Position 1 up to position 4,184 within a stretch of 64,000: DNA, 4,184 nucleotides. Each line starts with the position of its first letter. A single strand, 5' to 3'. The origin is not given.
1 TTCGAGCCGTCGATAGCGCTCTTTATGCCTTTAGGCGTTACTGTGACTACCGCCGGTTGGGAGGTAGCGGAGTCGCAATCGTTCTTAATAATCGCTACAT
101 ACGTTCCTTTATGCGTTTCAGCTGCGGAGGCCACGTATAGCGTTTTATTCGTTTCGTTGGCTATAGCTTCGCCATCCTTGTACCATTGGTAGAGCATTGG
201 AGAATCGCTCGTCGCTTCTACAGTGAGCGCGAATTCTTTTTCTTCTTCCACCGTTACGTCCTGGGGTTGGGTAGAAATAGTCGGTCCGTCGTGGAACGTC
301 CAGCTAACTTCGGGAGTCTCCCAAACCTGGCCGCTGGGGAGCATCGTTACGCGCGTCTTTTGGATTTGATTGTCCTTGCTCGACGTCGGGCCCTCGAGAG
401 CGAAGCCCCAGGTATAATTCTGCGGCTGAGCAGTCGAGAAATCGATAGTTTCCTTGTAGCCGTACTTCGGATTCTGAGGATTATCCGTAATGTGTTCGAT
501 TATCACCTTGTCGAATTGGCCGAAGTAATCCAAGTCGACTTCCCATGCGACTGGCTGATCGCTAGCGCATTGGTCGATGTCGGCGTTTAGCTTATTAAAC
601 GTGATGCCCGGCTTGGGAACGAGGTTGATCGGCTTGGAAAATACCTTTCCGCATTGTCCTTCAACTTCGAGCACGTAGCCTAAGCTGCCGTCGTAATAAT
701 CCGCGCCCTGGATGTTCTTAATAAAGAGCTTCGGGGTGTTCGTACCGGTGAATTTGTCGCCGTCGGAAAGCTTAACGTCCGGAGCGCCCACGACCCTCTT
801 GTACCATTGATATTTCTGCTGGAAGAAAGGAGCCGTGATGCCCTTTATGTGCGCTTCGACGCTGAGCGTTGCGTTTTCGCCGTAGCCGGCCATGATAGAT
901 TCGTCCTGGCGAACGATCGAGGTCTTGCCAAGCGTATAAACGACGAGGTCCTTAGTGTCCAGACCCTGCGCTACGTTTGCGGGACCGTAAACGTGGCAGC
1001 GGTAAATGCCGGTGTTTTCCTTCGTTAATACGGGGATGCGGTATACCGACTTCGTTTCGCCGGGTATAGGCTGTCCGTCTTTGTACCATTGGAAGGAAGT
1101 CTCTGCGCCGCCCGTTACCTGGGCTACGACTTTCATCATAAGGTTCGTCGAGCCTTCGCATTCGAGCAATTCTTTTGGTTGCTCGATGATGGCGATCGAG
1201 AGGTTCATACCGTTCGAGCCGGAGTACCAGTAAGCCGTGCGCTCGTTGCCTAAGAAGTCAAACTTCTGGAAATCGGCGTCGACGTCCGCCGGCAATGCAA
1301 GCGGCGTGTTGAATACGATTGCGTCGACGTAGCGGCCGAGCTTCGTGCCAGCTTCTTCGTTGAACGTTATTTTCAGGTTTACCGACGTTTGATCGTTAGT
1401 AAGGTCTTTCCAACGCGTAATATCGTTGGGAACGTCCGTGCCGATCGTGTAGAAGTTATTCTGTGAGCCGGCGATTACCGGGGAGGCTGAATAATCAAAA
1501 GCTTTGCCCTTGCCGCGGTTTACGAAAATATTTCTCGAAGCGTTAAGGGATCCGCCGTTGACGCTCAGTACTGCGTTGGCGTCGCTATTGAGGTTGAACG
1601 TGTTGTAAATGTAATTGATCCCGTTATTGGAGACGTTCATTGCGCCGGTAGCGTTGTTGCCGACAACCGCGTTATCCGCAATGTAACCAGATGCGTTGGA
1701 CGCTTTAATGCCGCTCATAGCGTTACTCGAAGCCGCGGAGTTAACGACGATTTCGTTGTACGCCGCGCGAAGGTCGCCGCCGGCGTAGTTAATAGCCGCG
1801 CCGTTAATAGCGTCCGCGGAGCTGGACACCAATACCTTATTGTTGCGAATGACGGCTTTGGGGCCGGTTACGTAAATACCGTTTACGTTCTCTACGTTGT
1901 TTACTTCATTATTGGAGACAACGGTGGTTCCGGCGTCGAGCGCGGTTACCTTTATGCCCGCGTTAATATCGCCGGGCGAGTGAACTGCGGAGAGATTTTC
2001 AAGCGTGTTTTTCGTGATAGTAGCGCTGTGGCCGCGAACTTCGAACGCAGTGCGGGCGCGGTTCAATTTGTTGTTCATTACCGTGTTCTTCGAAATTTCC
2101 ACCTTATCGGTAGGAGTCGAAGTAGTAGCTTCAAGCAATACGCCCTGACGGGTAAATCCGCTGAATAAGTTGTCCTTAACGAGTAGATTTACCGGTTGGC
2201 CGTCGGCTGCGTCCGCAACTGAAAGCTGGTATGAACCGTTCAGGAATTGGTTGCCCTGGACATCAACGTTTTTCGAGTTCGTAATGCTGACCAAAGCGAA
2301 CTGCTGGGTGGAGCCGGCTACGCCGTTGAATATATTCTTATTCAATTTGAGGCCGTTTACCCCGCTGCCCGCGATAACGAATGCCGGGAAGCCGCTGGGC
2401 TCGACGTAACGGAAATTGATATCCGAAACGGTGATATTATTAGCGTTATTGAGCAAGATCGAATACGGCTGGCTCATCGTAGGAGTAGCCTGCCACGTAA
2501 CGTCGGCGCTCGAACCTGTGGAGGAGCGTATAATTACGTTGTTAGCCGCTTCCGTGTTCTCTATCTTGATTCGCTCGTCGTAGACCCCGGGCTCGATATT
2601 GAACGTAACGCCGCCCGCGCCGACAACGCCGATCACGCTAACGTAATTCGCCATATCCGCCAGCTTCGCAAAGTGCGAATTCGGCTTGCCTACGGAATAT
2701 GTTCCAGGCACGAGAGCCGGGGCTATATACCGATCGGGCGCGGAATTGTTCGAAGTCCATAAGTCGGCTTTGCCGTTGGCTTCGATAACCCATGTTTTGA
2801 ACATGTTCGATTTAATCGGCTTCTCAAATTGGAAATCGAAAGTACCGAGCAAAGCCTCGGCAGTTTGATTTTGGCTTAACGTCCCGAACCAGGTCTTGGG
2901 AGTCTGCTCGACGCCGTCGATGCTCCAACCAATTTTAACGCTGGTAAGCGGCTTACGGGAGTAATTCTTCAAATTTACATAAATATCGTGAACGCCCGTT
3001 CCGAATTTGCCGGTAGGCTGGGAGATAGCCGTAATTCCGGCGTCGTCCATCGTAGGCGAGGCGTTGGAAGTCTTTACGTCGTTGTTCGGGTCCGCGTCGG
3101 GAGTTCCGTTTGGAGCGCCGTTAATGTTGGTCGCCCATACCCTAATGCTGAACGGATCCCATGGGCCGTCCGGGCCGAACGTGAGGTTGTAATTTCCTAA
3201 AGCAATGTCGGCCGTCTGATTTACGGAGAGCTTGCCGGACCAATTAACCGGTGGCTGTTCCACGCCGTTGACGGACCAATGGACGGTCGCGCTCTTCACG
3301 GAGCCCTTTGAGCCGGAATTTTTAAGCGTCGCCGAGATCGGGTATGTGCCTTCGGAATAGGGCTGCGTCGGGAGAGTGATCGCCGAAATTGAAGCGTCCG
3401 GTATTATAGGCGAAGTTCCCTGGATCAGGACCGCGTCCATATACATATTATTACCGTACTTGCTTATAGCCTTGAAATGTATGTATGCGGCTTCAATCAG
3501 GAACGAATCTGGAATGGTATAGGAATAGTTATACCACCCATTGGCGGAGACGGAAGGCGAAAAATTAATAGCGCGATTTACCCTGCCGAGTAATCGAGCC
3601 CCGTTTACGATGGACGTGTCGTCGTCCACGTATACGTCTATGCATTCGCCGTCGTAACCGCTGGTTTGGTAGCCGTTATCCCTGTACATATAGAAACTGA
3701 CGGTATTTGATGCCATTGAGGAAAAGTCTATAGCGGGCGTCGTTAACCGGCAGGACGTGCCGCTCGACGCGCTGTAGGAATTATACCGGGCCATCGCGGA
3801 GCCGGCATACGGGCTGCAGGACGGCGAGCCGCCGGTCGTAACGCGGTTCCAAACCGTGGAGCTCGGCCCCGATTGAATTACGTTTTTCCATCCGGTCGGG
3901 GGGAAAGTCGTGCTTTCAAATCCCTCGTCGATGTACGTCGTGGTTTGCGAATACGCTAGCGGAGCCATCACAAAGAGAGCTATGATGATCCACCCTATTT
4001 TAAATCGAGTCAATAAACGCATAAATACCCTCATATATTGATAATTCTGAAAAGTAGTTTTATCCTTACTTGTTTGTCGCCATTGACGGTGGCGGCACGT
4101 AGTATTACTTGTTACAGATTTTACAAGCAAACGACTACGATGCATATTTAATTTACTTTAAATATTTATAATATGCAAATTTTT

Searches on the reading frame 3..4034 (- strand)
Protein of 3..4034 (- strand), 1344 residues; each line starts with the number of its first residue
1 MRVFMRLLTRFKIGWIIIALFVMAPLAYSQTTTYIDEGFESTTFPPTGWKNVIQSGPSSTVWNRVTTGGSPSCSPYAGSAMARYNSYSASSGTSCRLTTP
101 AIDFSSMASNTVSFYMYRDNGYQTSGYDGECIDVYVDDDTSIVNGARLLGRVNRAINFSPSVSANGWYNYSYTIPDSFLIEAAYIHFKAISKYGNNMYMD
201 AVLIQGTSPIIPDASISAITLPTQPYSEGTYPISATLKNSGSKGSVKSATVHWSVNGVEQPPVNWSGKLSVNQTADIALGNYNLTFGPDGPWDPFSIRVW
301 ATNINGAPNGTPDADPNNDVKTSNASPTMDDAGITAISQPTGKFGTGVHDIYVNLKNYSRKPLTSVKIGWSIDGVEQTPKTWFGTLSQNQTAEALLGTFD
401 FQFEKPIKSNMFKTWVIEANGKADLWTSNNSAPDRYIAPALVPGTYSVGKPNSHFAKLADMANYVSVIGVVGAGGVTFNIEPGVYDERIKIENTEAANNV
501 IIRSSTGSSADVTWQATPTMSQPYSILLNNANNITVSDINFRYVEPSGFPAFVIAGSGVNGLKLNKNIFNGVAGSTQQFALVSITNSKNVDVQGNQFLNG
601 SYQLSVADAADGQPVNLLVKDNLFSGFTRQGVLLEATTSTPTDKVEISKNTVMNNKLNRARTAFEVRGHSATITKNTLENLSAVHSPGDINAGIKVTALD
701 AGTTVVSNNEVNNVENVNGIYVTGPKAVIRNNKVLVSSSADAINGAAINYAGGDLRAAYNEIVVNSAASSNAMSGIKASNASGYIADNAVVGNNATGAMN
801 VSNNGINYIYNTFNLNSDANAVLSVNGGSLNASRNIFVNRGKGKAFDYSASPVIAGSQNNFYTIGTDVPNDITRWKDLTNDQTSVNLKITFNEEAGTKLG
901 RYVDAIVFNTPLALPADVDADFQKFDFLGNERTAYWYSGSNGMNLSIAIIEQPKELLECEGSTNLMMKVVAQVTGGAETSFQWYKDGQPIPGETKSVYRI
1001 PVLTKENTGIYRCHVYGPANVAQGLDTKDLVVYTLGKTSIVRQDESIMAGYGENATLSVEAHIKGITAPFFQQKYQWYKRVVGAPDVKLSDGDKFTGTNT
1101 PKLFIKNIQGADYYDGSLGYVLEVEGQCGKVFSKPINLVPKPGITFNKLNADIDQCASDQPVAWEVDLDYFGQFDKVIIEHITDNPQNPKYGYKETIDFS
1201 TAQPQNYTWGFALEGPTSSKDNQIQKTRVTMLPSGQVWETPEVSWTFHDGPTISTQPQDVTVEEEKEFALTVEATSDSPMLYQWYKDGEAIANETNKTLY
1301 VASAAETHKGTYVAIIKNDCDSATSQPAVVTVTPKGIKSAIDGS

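Call 11: search_protein_families(library=pfam, proteins=[window:3-4034:-], max_evalue=0.01)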
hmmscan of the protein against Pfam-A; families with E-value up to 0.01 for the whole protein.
window:3-4034:- (1344 aa): 6 families
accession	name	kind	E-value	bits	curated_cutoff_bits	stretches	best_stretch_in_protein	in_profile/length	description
PF13927.12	Ig_3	-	9.6e-18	64.9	30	2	1251-1318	2-78/78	Immunoglobulin domain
PF13895.12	Ig_2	-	7.6e-13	48.9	27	2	1252-1331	3-78/79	Immunoglobulin domain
PF07679.22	I-set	-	3.2e-08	33.9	23.7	1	1251-1326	1-85/90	Immunoglobulin I-set domain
PF16680.11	Ig_4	-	2.4e-05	25.3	30.1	0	978-1017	12-49/71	T-cell surface glycoprotein CD3 delta chain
PF19081.6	Ig_7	-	7.7e-05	23.4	27.3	1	1258-1334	8-84/84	Ig-like domain CHU_C associated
PF07686.23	V-set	-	0.00064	20.3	26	0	1255-1302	1-49/109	Immunoglobulin V-set domain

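Call 12: search_protein_families(library=ncbifam, proteins=[window:3-4034:-], max_evalue=0.01)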
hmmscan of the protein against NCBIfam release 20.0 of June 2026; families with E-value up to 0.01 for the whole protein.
window:3-4034:- (1344 aa): 1 family
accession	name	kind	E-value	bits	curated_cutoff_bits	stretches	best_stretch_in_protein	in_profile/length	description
NF038128.1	choice_anch_J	domain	3.4e-11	43.6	30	1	35-203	2-161/162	choice-of-anchor J domain-containing protein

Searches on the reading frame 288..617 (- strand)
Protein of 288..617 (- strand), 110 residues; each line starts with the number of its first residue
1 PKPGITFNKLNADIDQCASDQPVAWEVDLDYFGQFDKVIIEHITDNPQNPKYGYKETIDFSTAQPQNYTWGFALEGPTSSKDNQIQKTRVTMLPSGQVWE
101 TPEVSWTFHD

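Call 53: predict_structure(alignment_id=A3)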
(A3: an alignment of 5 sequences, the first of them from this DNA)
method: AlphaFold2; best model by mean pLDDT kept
length: 110 residues; sequences in the alignment: 5
mean_pLDDT: 70.5   pTM: 0.66
mean pLDDT of the five models: 70.5, 65.1, 58.7, 57.9, 57.1
residues with pLDDT >= 90: 0; 70-90: 60; 50-70: 47; < 50: 3
segments of 3 or more residues with pLDDT < 50: none
pLDDT, mean of each block of 10 residues (from residue 1): 68 53 70 77 71 73 71 61 77 84 71
secondary structure, 60 per line:
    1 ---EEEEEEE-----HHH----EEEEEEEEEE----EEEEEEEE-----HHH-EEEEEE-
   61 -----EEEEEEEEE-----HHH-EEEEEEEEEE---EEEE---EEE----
elements in order: E4-10 E23-32 E37-44 E54-59 E66-74 E84-93 E97-100 E104-106

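Call 57: fold_search(model_id=the predicted structure, library=pdb)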
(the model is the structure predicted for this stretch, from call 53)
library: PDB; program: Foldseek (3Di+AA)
matches with E <= 10: 1742; with E <= 0.001: 0
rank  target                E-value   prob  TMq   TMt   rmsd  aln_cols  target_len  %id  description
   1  7nit_B                2.7e-03  1.00  0.44  0.07   6.3       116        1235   13  X-ray structure of a multidomain BbgIII from Bifidobacterium bifidum (released 2021-12-22)
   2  3fn9_D                2.8e-03  1.00  0.42  0.10   7.2       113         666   18  Crystal structure of putative beta-galactosidase from bacteroides fragilis (released 2009-01-13)
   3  8dhl_A                3.3e-03  1.00  0.46  0.09   7.0       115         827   10  Tannerella forsythia beta-glucuronidase (L2) (released 2023-05-17)
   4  7ceb_A                3.3e-03  0.99  0.39  0.13   7.0       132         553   11  Crystal structure of alpha6beta1 integrin headpiece (released 2021-06-23)
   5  7nit_A                3.5e-03  1.00  0.43  0.07   6.4       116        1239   13  X-ray structure of a multidomain BbgIII from Bifidobacterium bifidum (released 2021-12-22)
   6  6qub_A                3.5e-03  1.00  0.43  0.09   6.6       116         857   14  Truncated beta-galactosidase III from Bifidobacterium bifidum in complex with galactose (released 2020-03-18)
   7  9u61_D                3.7e-03  1.00  0.51  0.08   5.2       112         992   11  CP/MBL pathways C3 convertase C4b2a and C3 complex (released 2026-01-14)
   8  9npf_F                3.7e-03  0.99  0.37  0.09   6.8       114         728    8  Crystal structure of the inactive conformation of a glycoside hydrolase (CapGH2b) from the GH2 family in the space gro (released 2025-11-12)
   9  9npf_C                4.3e-03  0.99  0.37  0.09   6.8       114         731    8  Crystal structure of the inactive conformation of a glycoside hydrolase (CapGH2b) from the GH2 family in the space gro (released 2025-11-12)
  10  7nit_F                4.6e-03  0.99  0.39  0.06   6.5       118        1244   13  X-ray structure of a multidomain BbgIII from Bifidobacterium bifidum (released 2021-12-22)
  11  7nit_D                4.6e-03  0.99  0.38  0.06   6.6       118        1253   13  X-ray structure of a multidomain BbgIII from Bifidobacterium bifidum (released 2021-12-22)
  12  1yyc_MODEL_1_A        4.8e-03  0.97  0.37  0.27   7.3       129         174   12  Solution Structure of a putative late embryogenesis abundant (LEA) protein At2g46140.1 (released 2005-04-05)
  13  1xq4_B                4.8e-03  0.92  0.30  0.29   8.3       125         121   14  Crystal Structure of the Putative ApaA Protein from Bordetella pertussis, Northeast Structural Genomics Target BeR40 (released 2004-11-09)
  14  5ijd_C                5.1e-03  1.00  0.51  0.44   4.8       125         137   10  The crystal structure of mouse TLR4/MD-2/lipid A complex (released 2016-04-27)
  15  5t99_A                5.1e-03  0.99  0.42  0.09   7.0       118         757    8  Crystal structure of BuGH2Awt in complex with Galactoisofagomine (released 2017-09-13)
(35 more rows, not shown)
